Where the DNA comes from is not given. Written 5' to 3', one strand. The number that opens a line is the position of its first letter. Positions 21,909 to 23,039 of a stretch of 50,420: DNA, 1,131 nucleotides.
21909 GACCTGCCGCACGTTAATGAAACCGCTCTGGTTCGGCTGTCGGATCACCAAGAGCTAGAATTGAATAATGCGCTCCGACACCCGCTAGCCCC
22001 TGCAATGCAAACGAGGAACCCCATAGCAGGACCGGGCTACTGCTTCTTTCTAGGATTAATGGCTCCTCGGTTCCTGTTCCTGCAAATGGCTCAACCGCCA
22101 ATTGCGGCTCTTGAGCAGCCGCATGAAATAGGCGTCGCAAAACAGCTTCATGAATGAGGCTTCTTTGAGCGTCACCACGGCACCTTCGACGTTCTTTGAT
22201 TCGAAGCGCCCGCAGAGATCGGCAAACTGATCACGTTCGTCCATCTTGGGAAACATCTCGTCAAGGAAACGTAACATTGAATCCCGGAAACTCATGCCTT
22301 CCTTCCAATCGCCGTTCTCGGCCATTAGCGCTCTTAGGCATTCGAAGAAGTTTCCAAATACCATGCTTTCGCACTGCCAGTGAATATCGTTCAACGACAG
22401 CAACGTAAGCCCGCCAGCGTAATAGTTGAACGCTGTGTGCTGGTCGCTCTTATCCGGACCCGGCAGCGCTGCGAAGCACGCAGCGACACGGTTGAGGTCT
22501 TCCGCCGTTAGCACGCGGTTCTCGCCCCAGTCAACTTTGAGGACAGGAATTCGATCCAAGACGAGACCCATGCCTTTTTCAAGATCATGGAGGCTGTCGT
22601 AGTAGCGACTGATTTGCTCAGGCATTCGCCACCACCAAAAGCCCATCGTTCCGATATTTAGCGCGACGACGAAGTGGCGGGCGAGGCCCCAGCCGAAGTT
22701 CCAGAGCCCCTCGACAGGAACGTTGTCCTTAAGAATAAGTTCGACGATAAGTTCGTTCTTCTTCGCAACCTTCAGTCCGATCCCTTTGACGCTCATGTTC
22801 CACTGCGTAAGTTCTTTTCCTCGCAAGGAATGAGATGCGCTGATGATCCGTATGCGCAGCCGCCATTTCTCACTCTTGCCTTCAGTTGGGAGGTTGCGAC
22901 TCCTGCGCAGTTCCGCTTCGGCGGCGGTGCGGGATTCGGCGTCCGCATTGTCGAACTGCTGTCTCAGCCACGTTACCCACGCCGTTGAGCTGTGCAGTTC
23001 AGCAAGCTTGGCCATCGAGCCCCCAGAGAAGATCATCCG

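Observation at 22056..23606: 516-aa protein: AbiV/HEPN-like N-terminal domain fused to a ~270-aa domain of unknown type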

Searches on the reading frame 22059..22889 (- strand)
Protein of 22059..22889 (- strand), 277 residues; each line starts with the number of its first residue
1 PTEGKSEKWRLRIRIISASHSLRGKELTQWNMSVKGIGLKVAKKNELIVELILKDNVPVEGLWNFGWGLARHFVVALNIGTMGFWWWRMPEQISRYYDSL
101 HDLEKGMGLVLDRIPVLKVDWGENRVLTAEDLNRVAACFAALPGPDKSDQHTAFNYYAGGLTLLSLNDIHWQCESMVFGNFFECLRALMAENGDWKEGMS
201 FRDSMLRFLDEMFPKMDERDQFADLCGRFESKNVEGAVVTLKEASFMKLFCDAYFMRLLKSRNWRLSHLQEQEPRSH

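Call 35: predict_structure(alignment_id=A2)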
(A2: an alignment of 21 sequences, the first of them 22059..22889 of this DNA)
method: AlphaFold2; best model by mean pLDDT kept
length: 277 residues; sequences in the alignment: 21
mean_pLDDT: 81.9   pTM: 0.81
mean pLDDT of the five models: 81.9, 81.6, 81.4, 78.6, 77.5
residues with pLDDT >= 90: 125; 70-90: 99; 50-70: 23; < 50: 30
segments of 3 or more residues with pLDDT < 50: 90-102, 108-118, 273-277
pLDDT, mean of each block of 10 residues (from residue 1): 83 88 92 89 91 83 82 93 76 40 49 45 79 92 84 92 73 85 97 94 96 92 95 88 91 94 74 46
secondary structure, 60 per line:
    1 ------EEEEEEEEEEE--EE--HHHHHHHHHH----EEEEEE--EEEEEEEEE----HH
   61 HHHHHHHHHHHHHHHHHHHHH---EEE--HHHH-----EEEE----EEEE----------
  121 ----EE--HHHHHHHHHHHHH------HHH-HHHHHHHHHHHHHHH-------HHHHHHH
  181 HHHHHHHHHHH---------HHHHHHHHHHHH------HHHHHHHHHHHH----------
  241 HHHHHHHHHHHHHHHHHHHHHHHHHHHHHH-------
elements in order: E7-17 H24-33 E38-43 E46-54 H59-81 E85-87 H90-93 E99-102 E107-110 H129-141 H152-166 H174-191 H201-212 H219-230 H241-270

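Call 37: search_protein_representatives(alignment_id=A2)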
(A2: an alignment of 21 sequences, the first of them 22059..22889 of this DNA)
Query: 21 sequences, 271 profile positions. Proteins with E-value up to 0.001 (for the whole library): 580; up to 1e-10: 444; up to 1e-30: 282. The best 150 are listed.
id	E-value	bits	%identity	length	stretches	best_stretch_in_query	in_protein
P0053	5.5e-135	465.5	-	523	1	1-269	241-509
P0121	1.8e-102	358.8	-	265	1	24-269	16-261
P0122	3.0e-101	354.9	-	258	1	38-236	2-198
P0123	1.2e-94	333.2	-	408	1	2-184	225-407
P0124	1.8e-88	313.0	-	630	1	1-267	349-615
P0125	5.3e-88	311.4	-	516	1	2-269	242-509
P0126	2.0e-87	309.5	-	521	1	4-265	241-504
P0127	4.0e-85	302.0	-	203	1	56-253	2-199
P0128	2.4e-79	283.0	-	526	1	4-268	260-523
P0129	3.4e-79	282.5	-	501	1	4-268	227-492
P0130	2.4e-78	279.7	-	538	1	3-267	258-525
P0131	3.9e-77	275.8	-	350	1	3-267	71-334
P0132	1.8e-75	270.4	-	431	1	3-268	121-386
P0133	1.9e-75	270.3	-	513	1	1-269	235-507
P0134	2.9e-75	269.6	-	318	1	2-269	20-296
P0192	1.9e-60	221.1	-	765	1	3-262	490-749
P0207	7.1e-58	212.6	-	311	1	4-263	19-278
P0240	2.9e-52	194.2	-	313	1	7-268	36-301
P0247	6.2e-51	189.9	-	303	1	3-269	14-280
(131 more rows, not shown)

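Call 39: fold_search(model_id=the predicted structure, library=pdb)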
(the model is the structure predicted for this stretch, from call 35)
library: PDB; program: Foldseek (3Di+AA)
matches with E <= 10: 319; with E <= 0.001: 0
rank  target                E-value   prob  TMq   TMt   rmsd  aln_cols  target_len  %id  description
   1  24ib_B                3.9e-01  0.05  0.12  0.12  20.2       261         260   11  Crystal structure of human RIPK1 kinase domain in complex with compound HR10 (released 2026-03-18)
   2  2xm3_B                6.0e-01  0.14  0.15  0.24  11.5       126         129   16  Deinococcus radiodurans ISDra2 Transposase Left end DNA complex (released 2010-10-13)
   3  1bv8                  6.3e-01  0.72  0.15  0.28   4.0        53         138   13  RECEPTOR DOMAIN FROM ALPHA-2-MACROGLOBULIN (released 2000-04-05)
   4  2xo6_D                6.3e-01  0.18  0.16  0.26   9.9       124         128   13  DEINOCOCCUS RADIODURANS ISDRA2 TRANSPOSASE Y132F MUTANT COMPLEXED WITH LEFT END RECOGNITION AND CLEAVAGE SITE (released 2010-10-13)
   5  2xma_A                8.2e-01  0.12  0.15  0.23  11.9       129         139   16  DEINOCOCCUS RADIODURANS ISDRA2 TRANSPOSASE RIGHT END DNA COMPLEX (released 2010-10-13)
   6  6d7s_A                1.0e+00  0.05  0.14  0.08  19.2       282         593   11  Cryo-EM structure of human TRPV6-Y467A in amphipols (released 2018-07-18)
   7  2ec2_E                1.1e+00  0.09  0.14  0.22  13.1       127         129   12  Crystal structure of transposase from Sulfolobus tokodaii (released 2007-02-27)
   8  6cnx_C                1.1e+00  0.02  0.12  0.12  19.6       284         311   12  Crystal Structure of the Human vaccinia-related kinase 1 (VRK1) bound to an N-propynyl-N-isopentyl-dihydropteridin inh (released 2018-04-04)
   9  2xma_E                1.1e+00  0.10  0.15  0.23  11.9       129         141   16  DEINOCOCCUS RADIODURANS ISDRA2 TRANSPOSASE RIGHT END DNA COMPLEX (released 2010-10-13)
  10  6w2v_B                1.1e+00  0.10  0.16  0.19  12.6       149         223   18  Junction 23, DHR14-DHR18 (released 2020-04-15)
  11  5ueb_A                1.3e+00  0.21  0.13  0.21   6.6        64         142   16  Novel crystal structure of a hypothetical protein from Neisseria gonorrhoeae (released 2017-01-18)
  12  4z7g_A                1.3e+00  0.04  0.17  0.15  19.8       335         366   10  Crystal structure of human IRE1 cytoplasmic kinase-RNase region - apo (released 2015-05-27)
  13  7sms_D                1.4e+00  0.06  0.16  0.13  24.9       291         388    6  Cryo-EM structure of Torpedo acetylcholine receptor in complex with d-tubocurarine (released 2022-03-09)
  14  5ueb_B                1.5e+00  0.21  0.15  0.25   6.6        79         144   14  Novel crystal structure of a hypothetical protein from Neisseria gonorrhoeae (released 2017-01-18)
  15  2ldi_MODEL_1_A        1.6e+00  0.25  0.12  0.39   3.3        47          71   11  NMR solution structure of ZiaAN sub mutant (released 2011-11-30)
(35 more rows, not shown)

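Call 40: search_protein_families(library=pfam, alignment_id=A2, max_evalue=5)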
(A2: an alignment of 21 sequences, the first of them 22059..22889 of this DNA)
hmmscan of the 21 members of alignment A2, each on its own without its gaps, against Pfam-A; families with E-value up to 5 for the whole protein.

A. member 1, window:22059-22889:- (277 aa): 0 families

B. families by the number of members that match (of 21 scanned): 3 families
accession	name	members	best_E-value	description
PF19386.4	DUF5961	1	0.11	Family of unknown function (DUF5961)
PF11430.13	EGL-1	1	0.2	Programmed cell death activator EGL-1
PF04217.19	DUF412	1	0.46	Protein of unknown function, DUF412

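Call 49: search_protein_families(library=phrogs, proteins=[window:22059-22889:-], max_evalue=1)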
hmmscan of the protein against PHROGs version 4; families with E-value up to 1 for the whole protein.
window:22059-22889:- (277 aa): 0 families

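Call 54: fold_search(model_id=the predicted structure, library=viral)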
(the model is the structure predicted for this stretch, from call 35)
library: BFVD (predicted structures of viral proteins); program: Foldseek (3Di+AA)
matches with E <= 10: 336; with E <= 0.001: 0
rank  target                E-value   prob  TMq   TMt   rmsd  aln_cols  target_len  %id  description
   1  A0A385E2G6            2.2e-01  0.07  0.12  0.13  20.8       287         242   11  (no name in the UniProt tables at hand)
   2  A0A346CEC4            3.2e-01  0.05  0.12  0.12  25.8       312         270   10  Non structural protein 1 (Fragment) [Mosquito densovirus]
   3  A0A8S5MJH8            3.4e-01  0.09  0.14  0.18  22.3       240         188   10  ECF sigma factor [Siphoviridae sp. ctF7F8]
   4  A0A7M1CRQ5            4.2e-01  0.60  0.16  0.31   5.1        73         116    4  (no name in the UniProt tables at hand)
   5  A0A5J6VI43            4.5e-01  0.13  0.18  0.17  20.9       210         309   12  Uncharacterized protein [Megaviridae environmental sample]
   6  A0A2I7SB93            4.7e-01  0.28  0.12  0.21   6.7        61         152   11  (no name in the UniProt tables at hand)
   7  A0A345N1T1            5.0e-01  0.07  0.14  0.18  18.7       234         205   10  (no name in the UniProt tables at hand)
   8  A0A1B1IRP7            5.0e-01  0.06  0.15  0.14  18.2       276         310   12  (no name in the UniProt tables at hand)
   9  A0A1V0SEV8            5.2e-01  0.08  0.14  0.17  18.4       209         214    9  Thiaminase [Hokovirus HKV1]
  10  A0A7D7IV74            5.2e-01  0.07  0.13  0.18  18.8       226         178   11  Uncharacterized protein [Dermapteran orthomyxo-related virus OKIAV170]
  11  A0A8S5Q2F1            5.8e-01  0.08  0.13  0.16  17.4       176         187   16  Uncharacterized protein [Myoviridae sp. ctMYT7]
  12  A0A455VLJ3            6.1e-01  0.05  0.12  0.14  20.3       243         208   10  Uncharacterized protein [Lactococcus phage phiQ1]
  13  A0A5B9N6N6            6.5e-01  0.35  0.17  0.42   7.3        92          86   11  Uncharacterized protein [Aeromonas phage 2L372X]
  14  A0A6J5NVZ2            6.8e-01  0.04  0.15  0.13  20.3       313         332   12  Uncharacterized protein [uncultured Caudovirales phage]
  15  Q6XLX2                7.2e-01  0.04  0.13  0.11  25.0       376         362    9  FirrV-1-C6 [Feldmannia irregularis virus a]
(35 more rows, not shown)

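Call 56: find_encoding_contigs(protein=P0134, flank=4000, max_places=3)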
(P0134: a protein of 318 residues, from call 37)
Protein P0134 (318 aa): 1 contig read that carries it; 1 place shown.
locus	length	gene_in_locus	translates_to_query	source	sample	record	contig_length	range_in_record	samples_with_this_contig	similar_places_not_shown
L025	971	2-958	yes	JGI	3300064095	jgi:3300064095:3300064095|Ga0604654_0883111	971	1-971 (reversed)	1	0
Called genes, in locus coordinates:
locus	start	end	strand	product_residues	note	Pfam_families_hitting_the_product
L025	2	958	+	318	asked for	?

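Call 57: find_encoding_contigs(protein=P0247, flank=4000, max_places=3)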
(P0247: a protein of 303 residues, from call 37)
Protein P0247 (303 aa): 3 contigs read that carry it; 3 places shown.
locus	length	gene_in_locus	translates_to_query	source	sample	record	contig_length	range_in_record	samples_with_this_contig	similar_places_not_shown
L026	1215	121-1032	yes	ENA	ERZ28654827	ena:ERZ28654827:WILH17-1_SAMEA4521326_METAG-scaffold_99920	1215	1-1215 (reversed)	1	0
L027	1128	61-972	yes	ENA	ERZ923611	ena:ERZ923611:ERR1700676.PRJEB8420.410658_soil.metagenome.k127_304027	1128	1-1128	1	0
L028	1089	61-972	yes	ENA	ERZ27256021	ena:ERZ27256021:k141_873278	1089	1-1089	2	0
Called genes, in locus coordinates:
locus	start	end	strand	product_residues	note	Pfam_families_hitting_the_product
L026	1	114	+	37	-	?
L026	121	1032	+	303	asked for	-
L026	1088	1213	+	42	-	?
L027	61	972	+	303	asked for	-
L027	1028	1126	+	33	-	?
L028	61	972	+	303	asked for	-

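Call 59: find_encoding_contigs(protein=P0207, flank=4000, max_places=3)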
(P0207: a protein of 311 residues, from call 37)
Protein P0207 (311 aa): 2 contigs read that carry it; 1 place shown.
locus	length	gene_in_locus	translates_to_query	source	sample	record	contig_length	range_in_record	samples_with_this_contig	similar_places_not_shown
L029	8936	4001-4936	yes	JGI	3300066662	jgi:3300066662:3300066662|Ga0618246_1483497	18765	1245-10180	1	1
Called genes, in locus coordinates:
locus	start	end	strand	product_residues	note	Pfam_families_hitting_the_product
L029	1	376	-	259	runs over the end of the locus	-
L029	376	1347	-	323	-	PF00005:ABC_tran, PF13304:AAA_21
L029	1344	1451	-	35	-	-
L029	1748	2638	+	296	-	PF00398:RrnaAD, PF13649:Methyltransf_25 (weak), PF08241:Methyltransf_11 (faint)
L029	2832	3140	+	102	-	PF01230:HIT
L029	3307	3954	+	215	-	-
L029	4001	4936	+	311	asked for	-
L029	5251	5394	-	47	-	-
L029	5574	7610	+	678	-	-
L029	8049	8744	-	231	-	PF00881:Nitroreductase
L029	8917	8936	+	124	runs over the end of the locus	-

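Call 60: find_encoding_contigs(protein=P0240, flank=4000, max_places=3)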
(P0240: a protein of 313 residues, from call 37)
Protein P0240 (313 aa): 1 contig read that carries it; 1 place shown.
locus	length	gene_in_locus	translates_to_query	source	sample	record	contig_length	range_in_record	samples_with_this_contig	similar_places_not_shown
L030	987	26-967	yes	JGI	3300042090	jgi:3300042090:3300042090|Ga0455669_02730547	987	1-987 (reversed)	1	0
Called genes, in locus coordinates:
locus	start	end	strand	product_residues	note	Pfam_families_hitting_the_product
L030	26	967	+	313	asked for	-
